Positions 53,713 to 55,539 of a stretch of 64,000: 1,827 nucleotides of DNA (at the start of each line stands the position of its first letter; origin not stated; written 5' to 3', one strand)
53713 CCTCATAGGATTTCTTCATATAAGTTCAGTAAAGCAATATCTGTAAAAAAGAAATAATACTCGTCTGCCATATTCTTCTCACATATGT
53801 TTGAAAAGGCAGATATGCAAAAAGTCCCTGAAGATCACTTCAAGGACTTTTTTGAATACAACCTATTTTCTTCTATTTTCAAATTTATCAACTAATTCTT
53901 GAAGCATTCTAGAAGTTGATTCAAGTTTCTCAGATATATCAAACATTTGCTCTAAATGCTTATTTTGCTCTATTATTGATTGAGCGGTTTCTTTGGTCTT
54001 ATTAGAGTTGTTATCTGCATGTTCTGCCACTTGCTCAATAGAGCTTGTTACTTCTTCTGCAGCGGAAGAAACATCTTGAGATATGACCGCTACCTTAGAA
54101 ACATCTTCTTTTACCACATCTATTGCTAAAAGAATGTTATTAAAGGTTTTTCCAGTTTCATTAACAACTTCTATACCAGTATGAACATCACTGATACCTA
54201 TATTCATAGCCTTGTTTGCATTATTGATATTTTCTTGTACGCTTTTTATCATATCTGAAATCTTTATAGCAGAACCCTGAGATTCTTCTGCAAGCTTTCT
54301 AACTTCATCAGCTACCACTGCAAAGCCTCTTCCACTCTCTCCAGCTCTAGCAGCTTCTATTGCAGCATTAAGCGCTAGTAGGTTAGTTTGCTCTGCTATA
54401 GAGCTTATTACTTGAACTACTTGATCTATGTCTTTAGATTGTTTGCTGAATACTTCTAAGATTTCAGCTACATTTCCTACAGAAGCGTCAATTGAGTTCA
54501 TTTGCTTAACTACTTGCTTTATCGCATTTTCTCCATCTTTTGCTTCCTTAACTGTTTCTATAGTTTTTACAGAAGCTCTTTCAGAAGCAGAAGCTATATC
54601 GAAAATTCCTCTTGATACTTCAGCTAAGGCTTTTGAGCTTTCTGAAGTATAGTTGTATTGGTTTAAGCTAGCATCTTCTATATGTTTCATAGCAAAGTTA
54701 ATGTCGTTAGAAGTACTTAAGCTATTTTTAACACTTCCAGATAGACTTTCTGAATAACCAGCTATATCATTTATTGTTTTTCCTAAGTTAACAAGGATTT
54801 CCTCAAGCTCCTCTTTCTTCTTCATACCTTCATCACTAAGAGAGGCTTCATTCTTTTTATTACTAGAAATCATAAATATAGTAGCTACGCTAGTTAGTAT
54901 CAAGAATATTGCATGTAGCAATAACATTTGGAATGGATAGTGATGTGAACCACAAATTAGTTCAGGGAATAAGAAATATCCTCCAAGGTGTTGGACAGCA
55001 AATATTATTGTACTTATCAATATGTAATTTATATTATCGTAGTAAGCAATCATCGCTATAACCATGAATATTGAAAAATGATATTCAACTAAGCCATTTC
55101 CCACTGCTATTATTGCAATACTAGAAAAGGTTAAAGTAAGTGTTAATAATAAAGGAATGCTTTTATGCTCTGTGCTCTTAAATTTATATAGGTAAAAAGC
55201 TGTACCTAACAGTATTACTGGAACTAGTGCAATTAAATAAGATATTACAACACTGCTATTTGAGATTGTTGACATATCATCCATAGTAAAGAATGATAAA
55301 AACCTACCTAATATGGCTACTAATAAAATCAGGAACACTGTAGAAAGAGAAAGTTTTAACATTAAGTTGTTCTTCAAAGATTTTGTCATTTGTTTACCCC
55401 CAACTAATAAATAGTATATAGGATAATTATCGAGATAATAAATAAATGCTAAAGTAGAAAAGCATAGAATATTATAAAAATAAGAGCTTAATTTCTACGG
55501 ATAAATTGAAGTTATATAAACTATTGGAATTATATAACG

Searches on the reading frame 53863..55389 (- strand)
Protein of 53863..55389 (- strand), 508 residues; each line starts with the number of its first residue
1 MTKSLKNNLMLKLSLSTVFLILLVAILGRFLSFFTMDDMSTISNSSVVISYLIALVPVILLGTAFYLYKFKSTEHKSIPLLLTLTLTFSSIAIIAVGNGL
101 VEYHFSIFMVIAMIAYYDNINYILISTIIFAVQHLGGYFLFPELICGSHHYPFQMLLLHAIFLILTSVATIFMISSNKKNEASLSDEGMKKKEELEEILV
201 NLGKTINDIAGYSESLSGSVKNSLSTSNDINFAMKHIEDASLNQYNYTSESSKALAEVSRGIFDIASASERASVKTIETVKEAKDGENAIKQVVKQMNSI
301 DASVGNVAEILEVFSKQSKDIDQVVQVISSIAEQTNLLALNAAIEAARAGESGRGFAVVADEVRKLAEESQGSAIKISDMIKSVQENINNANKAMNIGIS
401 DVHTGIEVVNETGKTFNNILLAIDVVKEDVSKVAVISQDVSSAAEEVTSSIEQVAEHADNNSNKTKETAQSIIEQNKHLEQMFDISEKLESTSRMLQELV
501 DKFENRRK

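Call 24: search_protein_families(library=pfam, proteins=[window:53863-55389:-], max_evalue=0.001)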
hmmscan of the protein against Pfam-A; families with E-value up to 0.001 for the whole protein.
window:53863-55389:- (508 aa): 1 family
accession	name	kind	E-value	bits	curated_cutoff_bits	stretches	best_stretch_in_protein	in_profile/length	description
PF00015.26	MCPsignal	-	4.8e-48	163.7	34.6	1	278-456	6-170/172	Methyl-accepting chemotaxis protein (MCP) signalling domain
